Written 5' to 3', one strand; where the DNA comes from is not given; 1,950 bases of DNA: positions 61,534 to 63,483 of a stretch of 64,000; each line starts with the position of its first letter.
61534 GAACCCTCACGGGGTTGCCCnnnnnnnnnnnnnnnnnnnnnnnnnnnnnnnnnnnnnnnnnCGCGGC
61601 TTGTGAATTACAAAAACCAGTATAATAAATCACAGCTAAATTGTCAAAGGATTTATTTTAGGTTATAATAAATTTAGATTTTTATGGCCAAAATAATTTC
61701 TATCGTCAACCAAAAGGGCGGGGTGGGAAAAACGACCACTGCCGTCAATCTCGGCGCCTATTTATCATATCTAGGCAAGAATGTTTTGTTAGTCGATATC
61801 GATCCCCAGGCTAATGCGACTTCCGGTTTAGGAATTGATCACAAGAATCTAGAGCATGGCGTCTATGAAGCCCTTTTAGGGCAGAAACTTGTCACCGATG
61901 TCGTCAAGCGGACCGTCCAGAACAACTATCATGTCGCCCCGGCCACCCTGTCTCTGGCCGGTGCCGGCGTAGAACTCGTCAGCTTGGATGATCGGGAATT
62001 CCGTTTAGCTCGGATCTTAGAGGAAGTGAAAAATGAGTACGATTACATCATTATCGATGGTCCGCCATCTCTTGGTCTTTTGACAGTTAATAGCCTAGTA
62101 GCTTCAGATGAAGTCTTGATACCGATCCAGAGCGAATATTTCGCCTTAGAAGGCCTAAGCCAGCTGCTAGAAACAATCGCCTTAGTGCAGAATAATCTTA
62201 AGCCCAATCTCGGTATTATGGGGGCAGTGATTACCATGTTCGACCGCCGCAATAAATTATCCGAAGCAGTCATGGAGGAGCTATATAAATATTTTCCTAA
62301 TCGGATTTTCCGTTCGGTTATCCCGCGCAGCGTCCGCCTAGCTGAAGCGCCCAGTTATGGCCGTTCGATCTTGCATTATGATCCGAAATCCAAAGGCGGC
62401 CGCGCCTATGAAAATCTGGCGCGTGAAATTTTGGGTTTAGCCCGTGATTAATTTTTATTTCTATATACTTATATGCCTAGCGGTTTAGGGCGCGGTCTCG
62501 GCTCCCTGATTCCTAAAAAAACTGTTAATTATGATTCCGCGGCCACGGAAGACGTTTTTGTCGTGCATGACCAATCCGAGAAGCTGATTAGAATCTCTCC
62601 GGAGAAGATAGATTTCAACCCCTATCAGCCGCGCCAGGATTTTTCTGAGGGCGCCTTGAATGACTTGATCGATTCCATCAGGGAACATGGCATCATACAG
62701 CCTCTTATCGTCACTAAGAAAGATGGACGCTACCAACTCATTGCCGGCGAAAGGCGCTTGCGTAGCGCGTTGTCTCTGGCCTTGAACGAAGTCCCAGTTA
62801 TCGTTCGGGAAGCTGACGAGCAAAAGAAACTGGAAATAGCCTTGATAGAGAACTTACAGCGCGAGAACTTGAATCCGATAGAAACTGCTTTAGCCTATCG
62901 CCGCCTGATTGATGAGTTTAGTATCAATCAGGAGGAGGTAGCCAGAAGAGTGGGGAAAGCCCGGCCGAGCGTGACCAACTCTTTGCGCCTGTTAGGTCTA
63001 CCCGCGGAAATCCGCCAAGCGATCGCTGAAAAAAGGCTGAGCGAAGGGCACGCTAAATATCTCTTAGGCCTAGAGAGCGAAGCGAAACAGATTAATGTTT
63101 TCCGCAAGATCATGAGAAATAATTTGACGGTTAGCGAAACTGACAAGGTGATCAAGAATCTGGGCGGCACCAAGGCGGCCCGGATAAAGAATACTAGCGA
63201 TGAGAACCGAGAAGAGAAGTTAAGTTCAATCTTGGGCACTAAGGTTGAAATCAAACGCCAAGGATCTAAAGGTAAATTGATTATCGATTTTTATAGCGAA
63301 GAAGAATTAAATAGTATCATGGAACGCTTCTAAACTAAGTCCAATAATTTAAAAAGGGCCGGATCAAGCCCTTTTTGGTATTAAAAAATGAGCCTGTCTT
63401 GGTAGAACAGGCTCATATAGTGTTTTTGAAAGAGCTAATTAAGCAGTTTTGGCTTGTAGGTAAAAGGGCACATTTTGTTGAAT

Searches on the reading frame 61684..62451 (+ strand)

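Call 56: search_protein_families(library=pfam, proteins=[window:61684-62451:+], max_evalue=0.0001)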
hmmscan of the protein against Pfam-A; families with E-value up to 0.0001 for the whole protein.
window:61684-62451:+ (255 aa): 7 families
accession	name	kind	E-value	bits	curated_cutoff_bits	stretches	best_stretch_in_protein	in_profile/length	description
PF13614.12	AAA_31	-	7.4e-66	221.9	27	1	2-178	1-177/177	AAA domain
PF01656.29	CbiA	-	1.1e-30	106.5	25.4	1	5-228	1-124/125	CobQ/CobB/MinD/ParA nucleotide binding domain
PF10609.15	ParA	-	8e-11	42.3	27.1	1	2-40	3-41/246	NUBPL iron-transfer P-loop NTPase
PF02374.21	ArsA_ATPase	-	3.7e-10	40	24.3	1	8-139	6-148/305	Anion-transporting ATPase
PF00142.24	Fer4_NifH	-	8.6e-10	39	25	1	9-49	6-46/271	4Fe-4S iron sulfur cluster binding proteins, NifH/frxC family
PF09140.17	MipZ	-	1e-09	38.5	20.7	1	4-42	2-40/262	ATPase MipZ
PF06564.18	CBP_BcsQ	-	4.1e-09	36.7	21.3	1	4-247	3-231/234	Cellulose biosynthesis protein BcsQ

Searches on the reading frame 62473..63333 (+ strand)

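Call 56: search_protein_families(library=pfam, proteins=[window:62473-63333:+], max_evalue=0.0001)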
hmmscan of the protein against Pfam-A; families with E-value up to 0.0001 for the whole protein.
window:62473-63333:+ (286 aa): 3 families
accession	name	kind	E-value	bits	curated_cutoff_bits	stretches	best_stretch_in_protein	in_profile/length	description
PF17762.8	HTH_ParB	-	1.5e-36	125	22.6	1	131-230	1-100/102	ParB HTH domain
PF02195.25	ParB_N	-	8.3e-31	106.4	26.3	1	37-129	2-95/95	ParB N-terminal domain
PF23552.2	ParB_C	-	2.4e-09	36.9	23.8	1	247-286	9-49/50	ParB dimerisation domain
